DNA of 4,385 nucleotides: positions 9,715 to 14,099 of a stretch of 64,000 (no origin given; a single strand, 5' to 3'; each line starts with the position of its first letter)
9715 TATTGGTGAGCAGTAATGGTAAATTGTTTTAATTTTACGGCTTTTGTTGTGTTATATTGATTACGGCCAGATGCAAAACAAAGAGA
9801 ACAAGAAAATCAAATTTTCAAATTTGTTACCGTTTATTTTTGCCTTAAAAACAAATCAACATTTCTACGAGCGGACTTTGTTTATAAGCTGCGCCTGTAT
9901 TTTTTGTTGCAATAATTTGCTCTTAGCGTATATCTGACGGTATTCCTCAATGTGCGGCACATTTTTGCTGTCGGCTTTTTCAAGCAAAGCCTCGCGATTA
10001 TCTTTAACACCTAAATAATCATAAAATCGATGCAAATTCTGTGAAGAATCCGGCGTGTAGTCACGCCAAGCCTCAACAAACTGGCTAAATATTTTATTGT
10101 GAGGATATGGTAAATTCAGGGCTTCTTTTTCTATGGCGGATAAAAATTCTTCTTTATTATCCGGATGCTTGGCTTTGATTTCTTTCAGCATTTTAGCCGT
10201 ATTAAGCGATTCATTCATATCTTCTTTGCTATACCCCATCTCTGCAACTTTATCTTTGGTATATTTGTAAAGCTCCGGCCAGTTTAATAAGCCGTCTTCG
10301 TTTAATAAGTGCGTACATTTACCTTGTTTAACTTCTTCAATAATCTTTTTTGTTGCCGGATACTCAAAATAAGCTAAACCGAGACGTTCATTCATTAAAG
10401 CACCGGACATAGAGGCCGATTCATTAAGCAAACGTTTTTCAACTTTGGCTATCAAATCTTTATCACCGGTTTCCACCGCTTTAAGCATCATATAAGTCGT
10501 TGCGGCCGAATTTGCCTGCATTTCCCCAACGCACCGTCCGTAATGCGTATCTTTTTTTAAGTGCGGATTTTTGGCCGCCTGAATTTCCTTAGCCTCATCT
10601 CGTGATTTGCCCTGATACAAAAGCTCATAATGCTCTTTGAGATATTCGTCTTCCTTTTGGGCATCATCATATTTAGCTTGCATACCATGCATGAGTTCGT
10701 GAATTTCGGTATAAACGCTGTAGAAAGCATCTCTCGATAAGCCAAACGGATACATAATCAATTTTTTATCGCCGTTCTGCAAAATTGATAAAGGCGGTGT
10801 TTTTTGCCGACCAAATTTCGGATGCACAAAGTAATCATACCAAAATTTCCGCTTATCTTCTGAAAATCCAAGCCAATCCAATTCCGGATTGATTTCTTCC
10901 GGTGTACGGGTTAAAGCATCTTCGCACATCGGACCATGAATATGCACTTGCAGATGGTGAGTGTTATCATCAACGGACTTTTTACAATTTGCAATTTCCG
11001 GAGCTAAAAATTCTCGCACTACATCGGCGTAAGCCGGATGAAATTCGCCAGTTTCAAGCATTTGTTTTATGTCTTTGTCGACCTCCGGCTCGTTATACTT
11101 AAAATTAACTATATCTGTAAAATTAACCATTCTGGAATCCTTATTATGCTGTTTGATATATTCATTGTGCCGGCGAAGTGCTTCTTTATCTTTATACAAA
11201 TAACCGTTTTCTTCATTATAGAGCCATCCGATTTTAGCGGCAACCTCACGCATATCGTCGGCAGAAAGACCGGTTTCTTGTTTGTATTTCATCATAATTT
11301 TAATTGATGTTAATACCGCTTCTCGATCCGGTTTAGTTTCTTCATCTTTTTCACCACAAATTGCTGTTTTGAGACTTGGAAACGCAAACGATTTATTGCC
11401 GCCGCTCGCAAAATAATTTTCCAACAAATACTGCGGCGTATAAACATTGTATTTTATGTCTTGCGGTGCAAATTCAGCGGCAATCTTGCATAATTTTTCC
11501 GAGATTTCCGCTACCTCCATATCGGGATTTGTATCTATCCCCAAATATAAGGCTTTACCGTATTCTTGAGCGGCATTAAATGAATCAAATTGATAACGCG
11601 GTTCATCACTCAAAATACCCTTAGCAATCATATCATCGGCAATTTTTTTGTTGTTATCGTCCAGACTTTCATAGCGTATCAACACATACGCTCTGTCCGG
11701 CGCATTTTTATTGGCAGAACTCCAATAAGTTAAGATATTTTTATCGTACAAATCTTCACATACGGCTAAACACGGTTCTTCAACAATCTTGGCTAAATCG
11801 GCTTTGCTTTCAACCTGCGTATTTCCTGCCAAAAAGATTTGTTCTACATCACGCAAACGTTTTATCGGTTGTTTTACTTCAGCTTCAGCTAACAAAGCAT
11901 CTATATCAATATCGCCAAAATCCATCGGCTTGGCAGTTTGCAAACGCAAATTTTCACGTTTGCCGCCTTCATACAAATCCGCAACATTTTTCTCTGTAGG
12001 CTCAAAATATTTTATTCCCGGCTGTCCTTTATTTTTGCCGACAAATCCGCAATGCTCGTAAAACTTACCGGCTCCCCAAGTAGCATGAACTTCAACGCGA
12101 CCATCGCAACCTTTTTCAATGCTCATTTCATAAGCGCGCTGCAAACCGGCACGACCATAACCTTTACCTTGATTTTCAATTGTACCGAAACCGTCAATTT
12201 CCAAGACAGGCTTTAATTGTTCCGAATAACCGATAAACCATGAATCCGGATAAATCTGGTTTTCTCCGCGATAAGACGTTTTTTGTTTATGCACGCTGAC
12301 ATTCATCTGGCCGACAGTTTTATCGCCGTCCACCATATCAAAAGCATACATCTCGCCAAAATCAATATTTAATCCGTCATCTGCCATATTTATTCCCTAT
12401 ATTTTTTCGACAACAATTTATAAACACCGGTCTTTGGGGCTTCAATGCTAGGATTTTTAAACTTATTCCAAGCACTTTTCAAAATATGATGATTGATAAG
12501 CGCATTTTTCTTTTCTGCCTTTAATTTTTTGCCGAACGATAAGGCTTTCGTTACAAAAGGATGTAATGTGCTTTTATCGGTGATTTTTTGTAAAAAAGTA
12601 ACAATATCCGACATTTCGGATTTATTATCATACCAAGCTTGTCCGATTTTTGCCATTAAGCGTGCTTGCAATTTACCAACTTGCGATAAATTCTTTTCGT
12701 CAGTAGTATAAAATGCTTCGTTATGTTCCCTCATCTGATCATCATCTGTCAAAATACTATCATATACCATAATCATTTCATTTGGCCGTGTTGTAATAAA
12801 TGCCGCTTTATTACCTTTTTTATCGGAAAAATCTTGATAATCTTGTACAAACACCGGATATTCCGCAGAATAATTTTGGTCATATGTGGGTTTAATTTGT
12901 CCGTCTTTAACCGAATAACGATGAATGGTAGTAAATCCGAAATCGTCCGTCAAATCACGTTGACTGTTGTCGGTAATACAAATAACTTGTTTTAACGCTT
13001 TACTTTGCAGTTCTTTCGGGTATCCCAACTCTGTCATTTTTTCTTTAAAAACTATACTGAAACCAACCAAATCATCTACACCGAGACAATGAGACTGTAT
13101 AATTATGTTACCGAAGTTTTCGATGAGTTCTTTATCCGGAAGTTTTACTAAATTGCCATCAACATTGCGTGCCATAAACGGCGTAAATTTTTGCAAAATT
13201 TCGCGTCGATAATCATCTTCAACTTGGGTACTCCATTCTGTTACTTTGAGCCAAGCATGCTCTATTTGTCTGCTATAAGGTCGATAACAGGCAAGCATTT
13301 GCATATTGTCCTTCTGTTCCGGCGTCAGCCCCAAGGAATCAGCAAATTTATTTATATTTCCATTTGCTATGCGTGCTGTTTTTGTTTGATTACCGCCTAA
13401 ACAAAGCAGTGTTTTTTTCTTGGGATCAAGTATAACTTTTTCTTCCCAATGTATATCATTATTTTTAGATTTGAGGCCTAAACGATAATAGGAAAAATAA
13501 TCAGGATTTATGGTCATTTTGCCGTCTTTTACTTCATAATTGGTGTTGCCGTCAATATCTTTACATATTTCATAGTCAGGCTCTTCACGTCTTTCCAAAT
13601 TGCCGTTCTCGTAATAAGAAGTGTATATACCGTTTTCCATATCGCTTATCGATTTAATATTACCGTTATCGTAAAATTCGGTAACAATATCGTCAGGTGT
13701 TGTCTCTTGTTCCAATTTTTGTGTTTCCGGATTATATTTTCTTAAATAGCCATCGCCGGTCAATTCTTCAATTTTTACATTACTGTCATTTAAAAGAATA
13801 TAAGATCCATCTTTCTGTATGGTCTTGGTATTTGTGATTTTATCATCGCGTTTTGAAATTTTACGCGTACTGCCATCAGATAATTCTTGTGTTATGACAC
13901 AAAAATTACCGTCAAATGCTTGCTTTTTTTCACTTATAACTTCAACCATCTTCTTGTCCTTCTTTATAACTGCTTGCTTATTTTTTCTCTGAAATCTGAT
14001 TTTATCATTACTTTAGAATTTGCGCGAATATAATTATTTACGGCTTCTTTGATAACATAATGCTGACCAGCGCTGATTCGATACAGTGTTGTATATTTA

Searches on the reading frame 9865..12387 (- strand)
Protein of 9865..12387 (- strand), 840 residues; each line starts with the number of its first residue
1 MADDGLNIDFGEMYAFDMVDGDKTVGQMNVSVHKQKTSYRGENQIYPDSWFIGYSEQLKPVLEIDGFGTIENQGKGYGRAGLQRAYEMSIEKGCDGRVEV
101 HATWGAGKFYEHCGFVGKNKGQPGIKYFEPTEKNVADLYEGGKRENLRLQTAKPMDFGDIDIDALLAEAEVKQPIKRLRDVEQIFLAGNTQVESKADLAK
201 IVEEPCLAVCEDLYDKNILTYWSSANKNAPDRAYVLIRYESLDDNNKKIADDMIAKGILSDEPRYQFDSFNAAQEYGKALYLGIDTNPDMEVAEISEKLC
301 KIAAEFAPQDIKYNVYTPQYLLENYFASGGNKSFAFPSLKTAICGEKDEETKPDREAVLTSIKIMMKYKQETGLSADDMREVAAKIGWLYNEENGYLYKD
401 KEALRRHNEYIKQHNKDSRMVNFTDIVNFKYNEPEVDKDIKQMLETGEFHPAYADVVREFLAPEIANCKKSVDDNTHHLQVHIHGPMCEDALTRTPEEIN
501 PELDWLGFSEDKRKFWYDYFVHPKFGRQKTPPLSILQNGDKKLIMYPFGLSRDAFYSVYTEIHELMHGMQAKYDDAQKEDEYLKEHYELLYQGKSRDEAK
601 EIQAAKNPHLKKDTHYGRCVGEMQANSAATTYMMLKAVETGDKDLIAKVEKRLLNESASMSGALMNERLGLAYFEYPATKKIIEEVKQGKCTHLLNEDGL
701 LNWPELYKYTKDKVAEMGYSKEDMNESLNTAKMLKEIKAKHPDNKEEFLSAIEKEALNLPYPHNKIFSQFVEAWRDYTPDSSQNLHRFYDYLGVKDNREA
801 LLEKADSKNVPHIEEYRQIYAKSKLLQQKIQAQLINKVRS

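Call 3: search_protein_families(library=pfam, proteins=[window:9865-12387:-], max_evalue=1)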
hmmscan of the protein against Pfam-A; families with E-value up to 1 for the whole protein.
window:9865-12387:- (840 aa): 5 families
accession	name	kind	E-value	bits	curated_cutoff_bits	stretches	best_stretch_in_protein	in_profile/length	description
PF13508.13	Acetyltransf_7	-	0.0021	18.9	27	1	72-116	40-83/84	Acetyltransferase (GNAT) domain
PF00583.31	Acetyltransf_1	-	0.0025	18.5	20.7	1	59-115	55-116/116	Acetyltransferase (GNAT) family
PF13673.13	Acetyltransf_10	-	0.016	15.6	23.6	1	72-117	63-109/128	Acetyltransferase (GNAT) domain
PF24293.1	TPR_Edg1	-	0.038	13.3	27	1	731-789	53-113/397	Edg1, TPR repeats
PF16494.10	Na_Ca_ex_C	-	0.071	14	25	1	713-753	55-96/137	C-terminal extension of sodium/calcium exchanger domain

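Call 4: search_protein_families(library=ncbifam, proteins=[window:9865-12387:-], max_evalue=1)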
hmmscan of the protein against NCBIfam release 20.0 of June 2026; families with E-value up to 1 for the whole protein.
window:9865-12387:- (840 aa): 0 families

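Call 22: search_protein_families(library=padloc, proteins=[window:9865-12387:-], max_evalue=1)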
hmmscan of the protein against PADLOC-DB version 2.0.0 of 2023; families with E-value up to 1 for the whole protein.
window:9865-12387:- (840 aa): 0 families

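Call 72: search_protein_families(library=phrogs, proteins=[window:9865-12387:-], max_evalue=0.01)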
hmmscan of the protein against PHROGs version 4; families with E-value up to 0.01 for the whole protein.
window:9865-12387:- (840 aa): 0 families

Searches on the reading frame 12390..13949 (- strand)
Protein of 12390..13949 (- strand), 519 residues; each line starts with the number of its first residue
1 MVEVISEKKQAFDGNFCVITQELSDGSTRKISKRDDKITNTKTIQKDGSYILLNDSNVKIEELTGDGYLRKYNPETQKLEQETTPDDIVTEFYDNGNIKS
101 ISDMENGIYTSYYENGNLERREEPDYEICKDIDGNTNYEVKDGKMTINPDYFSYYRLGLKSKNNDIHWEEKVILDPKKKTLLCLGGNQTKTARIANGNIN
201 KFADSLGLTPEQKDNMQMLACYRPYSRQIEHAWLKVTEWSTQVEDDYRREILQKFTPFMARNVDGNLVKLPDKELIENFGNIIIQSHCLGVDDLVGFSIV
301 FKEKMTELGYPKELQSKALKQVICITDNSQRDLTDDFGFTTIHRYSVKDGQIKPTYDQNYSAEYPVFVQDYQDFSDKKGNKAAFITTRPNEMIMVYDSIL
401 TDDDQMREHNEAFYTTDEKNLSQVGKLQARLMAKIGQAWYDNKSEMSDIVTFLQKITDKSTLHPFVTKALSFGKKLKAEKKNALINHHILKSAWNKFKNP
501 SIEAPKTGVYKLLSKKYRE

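Call 3: search_protein_families(library=pfam, proteins=[window:12390-13949:-], max_evalue=1)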
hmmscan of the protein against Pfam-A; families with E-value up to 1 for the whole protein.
window:12390-13949:- (519 aa): 2 families
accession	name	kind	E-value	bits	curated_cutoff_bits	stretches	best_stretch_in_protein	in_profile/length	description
PF07661.19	MORN_2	-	4.8e-06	26.6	29.6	1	106-121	2-17/22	MORN repeat variant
PF19285.4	NmU-R2_C_term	-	0.11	13.3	25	1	315-351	26-62/67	Neuromedin-U receptor 2, C-terminal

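Call 4: search_protein_families(library=ncbifam, proteins=[window:12390-13949:-], max_evalue=1)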
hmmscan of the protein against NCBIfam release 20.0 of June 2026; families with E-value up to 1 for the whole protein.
window:12390-13949:- (519 aa): 0 families

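Call 22: search_protein_families(library=padloc, proteins=[window:12390-13949:-], max_evalue=1)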
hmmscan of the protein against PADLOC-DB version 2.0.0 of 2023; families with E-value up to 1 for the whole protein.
window:12390-13949:- (519 aa): 0 families

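Call 72: search_protein_families(library=phrogs, proteins=[window:12390-13949:-], max_evalue=0.01)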
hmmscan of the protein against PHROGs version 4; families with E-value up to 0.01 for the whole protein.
window:12390-13949:- (519 aa): 0 families
